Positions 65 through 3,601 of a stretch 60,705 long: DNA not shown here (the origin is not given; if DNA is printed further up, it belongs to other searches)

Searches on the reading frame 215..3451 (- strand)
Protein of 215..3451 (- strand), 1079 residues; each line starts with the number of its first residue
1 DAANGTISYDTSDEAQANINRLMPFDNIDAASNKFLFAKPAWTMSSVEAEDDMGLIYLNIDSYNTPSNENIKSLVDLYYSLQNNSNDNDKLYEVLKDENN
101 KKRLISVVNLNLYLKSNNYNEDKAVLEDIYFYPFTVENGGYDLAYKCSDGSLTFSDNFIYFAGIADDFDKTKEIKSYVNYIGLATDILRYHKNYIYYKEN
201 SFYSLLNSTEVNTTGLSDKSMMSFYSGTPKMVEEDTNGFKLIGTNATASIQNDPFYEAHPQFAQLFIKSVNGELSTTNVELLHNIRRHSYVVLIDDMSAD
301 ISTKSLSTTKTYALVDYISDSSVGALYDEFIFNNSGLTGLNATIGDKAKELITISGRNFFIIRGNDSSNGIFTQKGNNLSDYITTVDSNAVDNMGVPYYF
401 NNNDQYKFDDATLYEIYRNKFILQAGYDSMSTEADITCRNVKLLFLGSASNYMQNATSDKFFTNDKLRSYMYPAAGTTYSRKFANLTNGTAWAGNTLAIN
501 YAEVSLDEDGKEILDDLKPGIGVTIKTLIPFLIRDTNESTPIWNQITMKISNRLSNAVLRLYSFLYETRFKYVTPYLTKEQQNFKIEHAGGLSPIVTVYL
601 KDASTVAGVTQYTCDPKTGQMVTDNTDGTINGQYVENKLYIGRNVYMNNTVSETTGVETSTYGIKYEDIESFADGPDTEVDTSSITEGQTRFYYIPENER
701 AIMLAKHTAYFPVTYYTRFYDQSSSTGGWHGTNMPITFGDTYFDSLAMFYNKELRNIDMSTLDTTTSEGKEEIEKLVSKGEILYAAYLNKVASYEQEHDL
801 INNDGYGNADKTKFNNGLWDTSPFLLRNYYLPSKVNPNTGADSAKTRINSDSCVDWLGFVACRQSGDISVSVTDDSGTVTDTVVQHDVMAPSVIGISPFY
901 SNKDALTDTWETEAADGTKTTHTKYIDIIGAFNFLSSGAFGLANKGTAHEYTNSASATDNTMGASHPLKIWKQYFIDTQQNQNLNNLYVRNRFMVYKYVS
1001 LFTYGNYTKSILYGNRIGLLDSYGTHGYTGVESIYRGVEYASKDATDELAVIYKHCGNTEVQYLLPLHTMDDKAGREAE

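Call 77: search_protein_families(library=pfam, proteins=[window:215-3451:-], max_evalue=0.05)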
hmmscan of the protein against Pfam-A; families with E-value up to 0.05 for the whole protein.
window:215-3451:- (1079 aa): 0 families
